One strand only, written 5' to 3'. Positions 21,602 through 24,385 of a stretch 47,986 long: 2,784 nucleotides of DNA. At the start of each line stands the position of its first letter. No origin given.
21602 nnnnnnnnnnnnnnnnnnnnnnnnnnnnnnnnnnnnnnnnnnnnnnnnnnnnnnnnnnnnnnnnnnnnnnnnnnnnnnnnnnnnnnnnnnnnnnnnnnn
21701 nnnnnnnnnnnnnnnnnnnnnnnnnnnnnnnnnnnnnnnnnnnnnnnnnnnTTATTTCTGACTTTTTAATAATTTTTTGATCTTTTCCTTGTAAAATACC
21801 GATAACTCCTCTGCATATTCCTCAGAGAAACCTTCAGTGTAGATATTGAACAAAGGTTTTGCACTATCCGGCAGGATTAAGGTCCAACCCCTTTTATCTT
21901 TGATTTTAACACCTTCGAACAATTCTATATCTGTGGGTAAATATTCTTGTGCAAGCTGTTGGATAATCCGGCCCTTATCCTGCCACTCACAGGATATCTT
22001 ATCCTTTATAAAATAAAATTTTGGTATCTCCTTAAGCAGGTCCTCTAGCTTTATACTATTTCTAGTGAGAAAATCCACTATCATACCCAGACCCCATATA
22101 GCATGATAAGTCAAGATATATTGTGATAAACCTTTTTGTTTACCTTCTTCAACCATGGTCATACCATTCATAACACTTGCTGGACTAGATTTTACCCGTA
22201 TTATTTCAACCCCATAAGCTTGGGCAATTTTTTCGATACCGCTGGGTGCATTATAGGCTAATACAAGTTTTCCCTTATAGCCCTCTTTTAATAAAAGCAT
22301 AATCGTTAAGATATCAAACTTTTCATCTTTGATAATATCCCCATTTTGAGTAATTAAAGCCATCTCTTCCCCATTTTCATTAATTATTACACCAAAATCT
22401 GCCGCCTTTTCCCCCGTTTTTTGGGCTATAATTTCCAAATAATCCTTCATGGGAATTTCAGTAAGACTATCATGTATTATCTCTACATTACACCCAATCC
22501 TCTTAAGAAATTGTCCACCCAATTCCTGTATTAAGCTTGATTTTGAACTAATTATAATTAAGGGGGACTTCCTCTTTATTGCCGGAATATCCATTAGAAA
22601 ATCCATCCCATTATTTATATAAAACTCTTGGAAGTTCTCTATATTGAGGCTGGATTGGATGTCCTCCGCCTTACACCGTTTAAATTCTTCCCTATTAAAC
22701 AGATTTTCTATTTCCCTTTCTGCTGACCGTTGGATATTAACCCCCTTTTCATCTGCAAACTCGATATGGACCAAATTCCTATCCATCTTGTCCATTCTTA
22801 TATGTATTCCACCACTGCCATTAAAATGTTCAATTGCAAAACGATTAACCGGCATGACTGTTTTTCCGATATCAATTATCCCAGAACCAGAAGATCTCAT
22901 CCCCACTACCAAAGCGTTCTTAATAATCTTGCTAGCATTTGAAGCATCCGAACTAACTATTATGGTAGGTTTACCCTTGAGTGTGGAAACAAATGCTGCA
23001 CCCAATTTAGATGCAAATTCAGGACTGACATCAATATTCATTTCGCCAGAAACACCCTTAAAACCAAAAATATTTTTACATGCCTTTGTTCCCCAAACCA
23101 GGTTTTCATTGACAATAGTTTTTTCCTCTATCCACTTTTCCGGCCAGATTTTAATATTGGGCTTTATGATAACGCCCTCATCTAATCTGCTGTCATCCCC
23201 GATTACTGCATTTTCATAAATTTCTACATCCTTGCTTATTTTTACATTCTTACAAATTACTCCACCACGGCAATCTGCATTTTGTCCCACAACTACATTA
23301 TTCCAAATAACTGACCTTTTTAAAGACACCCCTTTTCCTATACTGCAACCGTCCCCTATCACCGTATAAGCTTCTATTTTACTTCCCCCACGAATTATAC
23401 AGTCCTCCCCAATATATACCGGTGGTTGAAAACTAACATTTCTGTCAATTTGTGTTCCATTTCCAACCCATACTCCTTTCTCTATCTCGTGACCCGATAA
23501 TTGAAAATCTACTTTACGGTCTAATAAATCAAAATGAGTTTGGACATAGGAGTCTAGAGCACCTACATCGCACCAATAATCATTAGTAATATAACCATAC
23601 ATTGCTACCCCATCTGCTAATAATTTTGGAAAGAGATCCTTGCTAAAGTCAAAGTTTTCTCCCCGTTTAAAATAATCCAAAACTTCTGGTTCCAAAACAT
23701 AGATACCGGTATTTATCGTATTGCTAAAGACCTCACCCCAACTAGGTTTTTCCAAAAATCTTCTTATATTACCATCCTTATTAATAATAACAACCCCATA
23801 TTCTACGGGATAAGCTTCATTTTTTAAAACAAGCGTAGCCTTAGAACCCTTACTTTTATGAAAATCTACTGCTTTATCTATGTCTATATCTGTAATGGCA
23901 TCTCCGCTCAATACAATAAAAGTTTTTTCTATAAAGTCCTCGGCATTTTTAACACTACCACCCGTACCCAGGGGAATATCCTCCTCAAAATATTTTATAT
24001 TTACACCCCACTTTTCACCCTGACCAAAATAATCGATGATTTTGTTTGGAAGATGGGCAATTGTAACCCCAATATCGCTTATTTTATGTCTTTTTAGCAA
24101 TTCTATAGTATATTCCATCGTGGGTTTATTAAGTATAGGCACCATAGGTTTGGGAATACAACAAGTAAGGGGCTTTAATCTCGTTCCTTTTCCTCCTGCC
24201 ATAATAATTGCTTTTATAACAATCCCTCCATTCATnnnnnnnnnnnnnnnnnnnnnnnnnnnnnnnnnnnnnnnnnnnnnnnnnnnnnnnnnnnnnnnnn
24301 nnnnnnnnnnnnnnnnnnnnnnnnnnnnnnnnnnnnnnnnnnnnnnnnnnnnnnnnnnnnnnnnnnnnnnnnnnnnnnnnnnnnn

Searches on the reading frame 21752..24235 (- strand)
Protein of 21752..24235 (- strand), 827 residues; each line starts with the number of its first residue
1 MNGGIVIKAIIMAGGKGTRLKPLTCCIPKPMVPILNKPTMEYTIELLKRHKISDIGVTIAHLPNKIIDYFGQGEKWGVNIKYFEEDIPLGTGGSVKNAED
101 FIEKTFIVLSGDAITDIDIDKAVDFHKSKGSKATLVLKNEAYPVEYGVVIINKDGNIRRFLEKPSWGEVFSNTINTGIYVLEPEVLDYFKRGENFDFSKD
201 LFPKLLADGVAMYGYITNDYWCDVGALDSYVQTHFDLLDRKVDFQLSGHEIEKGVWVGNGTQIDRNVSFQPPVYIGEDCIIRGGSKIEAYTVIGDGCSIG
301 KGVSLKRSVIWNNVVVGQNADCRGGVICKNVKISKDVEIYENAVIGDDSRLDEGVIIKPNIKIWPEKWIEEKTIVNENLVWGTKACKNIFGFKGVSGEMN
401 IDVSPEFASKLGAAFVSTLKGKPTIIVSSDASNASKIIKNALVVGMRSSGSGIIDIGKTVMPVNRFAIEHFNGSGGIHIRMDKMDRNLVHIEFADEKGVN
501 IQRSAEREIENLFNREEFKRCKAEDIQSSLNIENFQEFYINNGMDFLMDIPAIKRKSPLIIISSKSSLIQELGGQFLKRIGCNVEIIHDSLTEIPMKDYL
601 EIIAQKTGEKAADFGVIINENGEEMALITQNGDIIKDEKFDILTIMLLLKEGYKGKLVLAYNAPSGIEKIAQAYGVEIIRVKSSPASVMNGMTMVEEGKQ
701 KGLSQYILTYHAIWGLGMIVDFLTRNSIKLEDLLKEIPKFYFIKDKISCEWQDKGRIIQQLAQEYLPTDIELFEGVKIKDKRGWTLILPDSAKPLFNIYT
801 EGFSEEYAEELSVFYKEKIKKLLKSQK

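Call 7: search_protein_families(library=pfam, proteins=[window:21752-24235:-])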
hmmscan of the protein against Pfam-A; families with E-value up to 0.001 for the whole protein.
window:21752-24235:- (827 aa): 6 families
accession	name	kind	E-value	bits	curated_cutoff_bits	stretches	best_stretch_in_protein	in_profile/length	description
PF00483.29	NTP_transferase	-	6.5e-55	186.8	21.2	1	8-238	1-243/245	Nucleotidyl transferase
PF02878.22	PGM_PMM_I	-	4.2e-20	72.3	22.5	1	388-519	2-137/138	Phosphoglucomutase/phosphomannomutase, alpha/beta/alpha domain I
PF25084.1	LbH_EIF2B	-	1.6e-18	67.1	54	1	255-356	4-104/105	EIF2B subunit epsilon LbH domain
PF00132.30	Hexapep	-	1.1e-15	57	27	2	254-288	1-35/36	Bacterial transferase hexapeptide (six repeats)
PF24894.1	Hexapep_GlmU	-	1.9e-06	28.4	23.3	1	274-342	20-86/104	GlmU-like, C-terminal hexapeptide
PF12804.13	NTP_transf_3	-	3.3e-05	24.6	27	1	9-112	1-95/160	MobA-like NTP transferase domain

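Call 12: find_encoding_contigs(protein=window:21752-24235:-, flank=10000, max_places=10)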
Protein window:21752-24235:- (827 aa): no gene with exactly this product is on record in the collection.

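Call 15: find_related_loci(query=window:21752-24235:-, collection=genome_contigs, flank=10000)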
Query window:21752-24235:- (827 aa) in genome_contigs; peptide patterns used: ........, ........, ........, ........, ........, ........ (x = any residue, [..] = any of these).
30 stretches matched a pattern; 3 encode a relative of the query (tblastn E <= 1e-3); 3 distinct loci.
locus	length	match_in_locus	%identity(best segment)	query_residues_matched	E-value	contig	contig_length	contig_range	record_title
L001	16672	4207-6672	53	3-827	0e+0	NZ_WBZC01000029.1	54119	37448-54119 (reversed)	Alkaliphilus pronyensis strain LacV Alk_LacV_TTCAGC_MERGED.PERFECT_contig_29, whole genome shotgun sequence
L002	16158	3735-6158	36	1-821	0e+0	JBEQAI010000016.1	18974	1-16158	MAG: Ammoniphilus sp. isolate 03V1_S199.semibin_refined.083 NODE_1786_length_18974_cov_6.374702, whole genome shotgun se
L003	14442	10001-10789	32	7-269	1e-39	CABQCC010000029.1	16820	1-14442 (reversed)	MAG TPA_asm: uncultured Eubacterium sp. isolate MGYG-HGUT-00443 genome assembly, contig: GUT_GENOME010373_29, whole geno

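Call 19: find_encoding_contigs(protein=window:21752-24202:-, flank=10000, max_places=10)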
Protein window:21752-24202:- (816 aa): no gene with exactly this product is on record in the collection.

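Call 20: find_homologous_proteins(query=window:21752-24235:-, max_evalue=1e-50)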
Query window:21752-24235:- (827 aa): 7849 proteins with E <= 1e-50 among 8000 candidates; the best 120 are listed.
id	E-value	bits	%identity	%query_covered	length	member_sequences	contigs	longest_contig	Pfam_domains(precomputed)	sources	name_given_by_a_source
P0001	0.0e+0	1830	97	100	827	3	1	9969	PF02878.23,PF00483.30,PF00132.31,PF25087.2,PF25084.2,PF24894.2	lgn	-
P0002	0.0e+0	1306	68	99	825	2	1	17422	PF02878.23,PF00483.30,PF00132.31,PF25087.2,PF25084.2,PF12804.14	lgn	-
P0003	0.0e+0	1305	68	99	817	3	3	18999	PF02878.23,PF00483.30,PF00132.31,PF25087.2,PF25084.2,PF24894.2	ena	-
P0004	0.0e+0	1300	68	99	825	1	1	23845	PF02878.23,PF00483.30,PF00132.31,PF25087.2,PF25084.2,PF12804.14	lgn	-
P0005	0.0e+0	1251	65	99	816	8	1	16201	PF02878.23,PF00483.30,PF00132.31,PF25087.2,PF25084.2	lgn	-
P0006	0.0e+0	1225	64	100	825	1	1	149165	PF02878.23,PF00483.30,PF00132.31,PF25087.2,PF25084.2,PF12804.14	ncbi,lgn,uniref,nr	ncbi:mannose-1-phosphate guanylyltransferase / phosphomannomutase [Natronincola peptidivorans]|unire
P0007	0.0e+0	1217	63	99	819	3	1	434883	PF02878.23,PF00483.30,PF00132.31,PF25087.2,PF25084.2,PF12804.14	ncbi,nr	ncbi:nucleotidyl transferase [Clostridium aceticum]|nr:nucleotidyl transferase [Clostridium aceticum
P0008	0.0e+0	1191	62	99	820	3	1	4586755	PF02878.23,PF00483.30,PF00132.31,PF25087.2,PF25084.2,PF12804.14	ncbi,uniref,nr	ncbi:nucleotidyl transferase [Clostridium formicaceticum]|uniref:Nucleotidyl transferase n=1 Tax=Clo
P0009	0.0e+0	1177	62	99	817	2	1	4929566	PF02878.23,PF00483.30,PF00132.31,PF25087.2,PF25084.2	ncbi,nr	ncbi:mannose-1-phosphate guanyltransferase [Alkaliphilus metalliredigens]|nr:mannose-1-phosphate gua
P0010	0.0e+0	1083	57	100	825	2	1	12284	PF02878.23,PF00483.30,PF00132.31,PF25087.2,PF25084.2,PF12804.14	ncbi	-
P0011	0.0e+0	1066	55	100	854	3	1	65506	PF02878.23,PF00483.30,PF00132.31,PF25087.2,PF25084.2,PF12804.14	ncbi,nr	ncbi:sugar phosphate nucleotidyltransferase [Anaerosolibacter carboniphilus]|nr:sugar phosphate nucl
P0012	0.0e+0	1060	55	100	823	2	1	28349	PF02878.23,PF00483.30,PF00132.31,PF25087.2,PF25084.2,PF24894.2,PF12804.14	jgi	-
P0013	0.0e+0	1058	54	99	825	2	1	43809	PF02878.23,PF00483.30,PF00132.31,PF25087.2,PF25084.2,PF12804.14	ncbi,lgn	-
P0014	0.0e+0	1054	55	99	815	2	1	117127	PF02878.23,PF00483.30,PF00132.31,PF25087.2,PF25084.2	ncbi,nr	ncbi:mannose-1-phosphate guanyltransferase [Thermohalobacter berrensis]|nr:mannose-1-phosphate guany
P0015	0.0e+0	1049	56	99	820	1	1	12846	PF02878.23,PF00483.30,PF00132.31,PF25087.2,PF25084.2,PF12804.14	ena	-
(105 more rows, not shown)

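Call 21: find_encoding_contigs(protein=P0001, flank=10000, max_places=10)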
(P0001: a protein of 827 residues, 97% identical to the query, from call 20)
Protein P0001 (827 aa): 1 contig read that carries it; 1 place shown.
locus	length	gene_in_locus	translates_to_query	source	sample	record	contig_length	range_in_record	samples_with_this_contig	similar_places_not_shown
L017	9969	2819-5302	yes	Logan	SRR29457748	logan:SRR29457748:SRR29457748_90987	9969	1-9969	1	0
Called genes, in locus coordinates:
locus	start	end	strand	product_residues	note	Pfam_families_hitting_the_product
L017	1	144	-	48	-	?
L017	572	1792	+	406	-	PF07690:MFS_1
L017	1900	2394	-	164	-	PF04461:YajQ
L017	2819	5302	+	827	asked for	PF00483:NTP_transferase, PF00132:Hexapep, PF25084:LbH_EIF2B, PF24894:Hexapep_GlmU (weak), PF25087:GMPPB_C, PF02878:PGM_PMM_I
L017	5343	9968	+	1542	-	?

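Call 22: list_cluster_members(proteins=[P0001])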
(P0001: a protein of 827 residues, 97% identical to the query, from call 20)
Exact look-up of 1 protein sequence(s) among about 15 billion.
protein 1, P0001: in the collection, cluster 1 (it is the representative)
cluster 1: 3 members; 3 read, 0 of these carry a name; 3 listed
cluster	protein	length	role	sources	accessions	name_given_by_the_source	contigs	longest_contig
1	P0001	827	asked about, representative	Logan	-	-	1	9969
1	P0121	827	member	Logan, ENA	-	-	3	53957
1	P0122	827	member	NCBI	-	-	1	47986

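Call 23: find_encoding_contigs(protein=P0121, flank=10000, max_places=10)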
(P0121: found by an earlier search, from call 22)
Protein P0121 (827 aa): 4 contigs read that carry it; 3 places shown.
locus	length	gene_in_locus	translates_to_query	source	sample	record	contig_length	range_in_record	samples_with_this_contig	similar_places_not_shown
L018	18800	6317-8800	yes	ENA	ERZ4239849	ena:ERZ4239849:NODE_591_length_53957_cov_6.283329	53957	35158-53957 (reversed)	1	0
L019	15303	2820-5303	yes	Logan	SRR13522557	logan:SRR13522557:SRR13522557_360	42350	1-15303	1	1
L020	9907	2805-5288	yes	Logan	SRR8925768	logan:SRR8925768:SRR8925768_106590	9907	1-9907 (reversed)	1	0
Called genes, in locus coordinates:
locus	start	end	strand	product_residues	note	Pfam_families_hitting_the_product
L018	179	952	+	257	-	PF01138:RNase_PH, PF03725:RNase_PH_C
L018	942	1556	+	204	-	PF01725:Ham1p_like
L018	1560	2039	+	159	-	PF00149:Metallophos (faint), PF12850:Metallophos_2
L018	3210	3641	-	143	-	-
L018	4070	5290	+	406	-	PF07690:MFS_1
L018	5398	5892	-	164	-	PF04461:YajQ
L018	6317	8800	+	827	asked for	PF00483:NTP_transferase, PF00132:Hexapep, PF25084:LbH_EIF2B, PF24894:Hexapep_GlmU (weak), PF25087:GMPPB_C, PF02878:PGM_PMM_I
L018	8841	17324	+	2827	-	PF10091:Glycoamylase, PF06165:GH94_b-supersand, PF17167:Glyco_hydro_94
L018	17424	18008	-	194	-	-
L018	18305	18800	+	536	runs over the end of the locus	PF20250:FapA_N, PF03961:FapA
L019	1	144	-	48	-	?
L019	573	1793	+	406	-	PF07690:MFS_1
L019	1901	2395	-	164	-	PF04461:YajQ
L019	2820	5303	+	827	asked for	PF00483:NTP_transferase, PF00132:Hexapep, PF25084:LbH_EIF2B, PF24894:Hexapep_GlmU (weak), PF25087:GMPPB_C, PF02878:PGM_PMM_I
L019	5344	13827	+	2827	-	PF10091:Glycoamylase, PF06165:GH94_b-supersand, PF17167:Glyco_hydro_94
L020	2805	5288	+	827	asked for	PF00483:NTP_transferase, PF00132:Hexapep, PF25084:LbH_EIF2B, PF24894:Hexapep_GlmU (weak), PF25087:GMPPB_C, PF02878:PGM_PMM_I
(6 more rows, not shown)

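Call 39: find_encoding_contigs(protein=P0004, flank=4000, max_places=3)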
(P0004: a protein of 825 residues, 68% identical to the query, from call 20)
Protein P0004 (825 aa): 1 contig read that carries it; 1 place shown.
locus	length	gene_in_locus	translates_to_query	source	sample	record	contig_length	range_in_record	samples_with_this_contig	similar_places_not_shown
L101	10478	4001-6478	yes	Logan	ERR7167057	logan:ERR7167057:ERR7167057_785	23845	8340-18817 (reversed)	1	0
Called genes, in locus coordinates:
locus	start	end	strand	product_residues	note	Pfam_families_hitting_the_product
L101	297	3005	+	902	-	PF17159:MASE3, PF08448:PAS_4 (faint), PF00989:PAS, PF13188:PAS_8 (weak), PF13426:PAS_9, PF00989:PAS (weak), PF00512:HisKA, PF02518:HATPase_c, +2 more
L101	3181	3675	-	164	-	PF04461:YajQ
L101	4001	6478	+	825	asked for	PF00483:NTP_transferase, PF12804:NTP_transf_3 (weak), PF00132:Hexapep (weak), PF25084:LbH_EIF2B, PF25087:GMPPB_C, PF02878:PGM_PMM_I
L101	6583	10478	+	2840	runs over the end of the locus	PF10091:Glycoamylase, PF06165:GH94_b-supersand, PF17167:Glyco_hydro_94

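Call 40: find_encoding_contigs(protein=P0003, flank=4000, max_places=3)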
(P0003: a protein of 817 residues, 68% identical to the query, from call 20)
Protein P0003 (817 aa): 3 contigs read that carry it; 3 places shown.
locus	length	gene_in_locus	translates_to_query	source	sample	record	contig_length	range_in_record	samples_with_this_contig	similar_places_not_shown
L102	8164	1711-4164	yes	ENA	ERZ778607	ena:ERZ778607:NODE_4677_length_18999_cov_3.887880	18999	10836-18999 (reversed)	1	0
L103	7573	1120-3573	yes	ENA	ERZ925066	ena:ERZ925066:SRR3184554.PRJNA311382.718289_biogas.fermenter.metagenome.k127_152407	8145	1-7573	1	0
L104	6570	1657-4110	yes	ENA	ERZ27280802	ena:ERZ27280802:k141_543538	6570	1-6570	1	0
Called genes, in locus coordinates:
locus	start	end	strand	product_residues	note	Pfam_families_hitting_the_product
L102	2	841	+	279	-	?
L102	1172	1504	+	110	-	PF00483:NTP_transferase, PF12804:NTP_transf_3 (weak)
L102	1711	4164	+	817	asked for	PF00483:NTP_transferase, PF00132:Hexapep (weak), PF24894:Hexapep_GlmU (faint), PF25084:LbH_EIF2B, PF25087:GMPPB_C, PF02878:PGM_PMM_I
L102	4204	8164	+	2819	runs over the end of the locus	PF10091:Glycoamylase, PF06165:GH94_b-supersand, PF17167:Glyco_hydro_94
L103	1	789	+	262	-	?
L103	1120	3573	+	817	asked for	PF00483:NTP_transferase, PF00132:Hexapep (weak), PF24894:Hexapep_GlmU (faint), PF25084:LbH_EIF2B, PF25087:GMPPB_C, PF02878:PGM_PMM_I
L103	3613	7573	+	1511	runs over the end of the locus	?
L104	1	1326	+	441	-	?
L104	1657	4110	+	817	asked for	PF00483:NTP_transferase, PF00132:Hexapep (weak), PF24894:Hexapep_GlmU (faint), PF25084:LbH_EIF2B, PF25087:GMPPB_C, PF02878:PGM_PMM_I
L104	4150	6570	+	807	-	?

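Call 69: search_protein_families(library=ncbifam, proteins=[window:21752-24235:-], max_evalue=0.01)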
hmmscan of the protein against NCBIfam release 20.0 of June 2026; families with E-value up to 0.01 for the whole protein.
window:21752-24235:- (827 aa): 51 families (the best 25 are shown)
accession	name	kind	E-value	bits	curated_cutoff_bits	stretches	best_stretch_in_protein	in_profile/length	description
NF052502.1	man1P_GTase_Rv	exception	3.9e-66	223.3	440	1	8-348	2-339/352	mannose-1-phosphate guanylyltransferase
TIGR03992.1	Arch_glmU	subfamily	1.4e-58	198.7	292.1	2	8-317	2-311/393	bifunctional sugar-1-phosphate nucleotidylyltransferase/acetyltransferase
TIGR01208.1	rmlA_long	equivalog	4e-51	173.9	320.25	1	8-351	1-351/353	glucose-1-phosphate thymidylyltransferase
TIGR03990.1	Arch_GlmM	equivalog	4e-47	161.1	439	1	388-813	2-438/444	phosphoglucosamine mutase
NF003670.0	PRK05293.1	equivalog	3.1e-40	138.3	470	1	9-362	7-363/382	glucose-1-phosphate adenylyltransferase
NF041173.1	Sug_nt_acttase_Thmprot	equivalog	3.3e-40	138.3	600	1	7-314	1-308/405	bifunctional sugar-1-phosphate nucleotidylyltransferase/acetyltransferase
TIGR02091.1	glgC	equivalog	3.3e-37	128.4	424.9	1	9-340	3-363/364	glucose-1-phosphate adenylyltransferase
NF049965.1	GlMnHpPGnyltfHddC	equivalog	3.9e-36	124.8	300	1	8-231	2-215/221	D-glycero-D-manno-heptose 1-phosphate guanosyltransferase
NF045761.1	NAMPUrTaseMurU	equivalog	1.3e-32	113.5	250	1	7-228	1-218/226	N-acetylmuramate alpha-1-phosphate uridylyltransferase MurU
NF041313.1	UDPGP_AglF_Halo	equivalog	2.3e-29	102.5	400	1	8-188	2-181/234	UTP--glucose-1-phosphate uridylyltransferase AglF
NF010934.1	PRK14354.1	equivalog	2.3e-27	95.6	450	2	9-186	2-177/447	bifunctional UDP-N-acetylglucosamine diphosphorylase/glucosamine-1-phosphate N-acetyltransferase GlmU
TIGR01173.1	glmU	equivalog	4.4e-27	95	366.85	1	8-352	2-342/452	bifunctional UDP-N-acetylglucosamine diphosphorylase/glucosamine-1-phosphate N-acetyltransferase GlmU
NF002023.0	PRK00844.1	subfamily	3e-26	92.2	458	2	104-341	119-383/408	glucose-1-phosphate adenylyltransferase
NF001947.0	PRK00725.1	subfamily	7.9e-26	90.8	470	1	104-360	131-396/426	glucose-1-phosphate adenylyltransferase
TIGR02623.1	G1P_cyt_trans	equivalog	1.3e-25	90.3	300.25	2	90-226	105-234/255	glucose-1-phosphate cytidylyltransferase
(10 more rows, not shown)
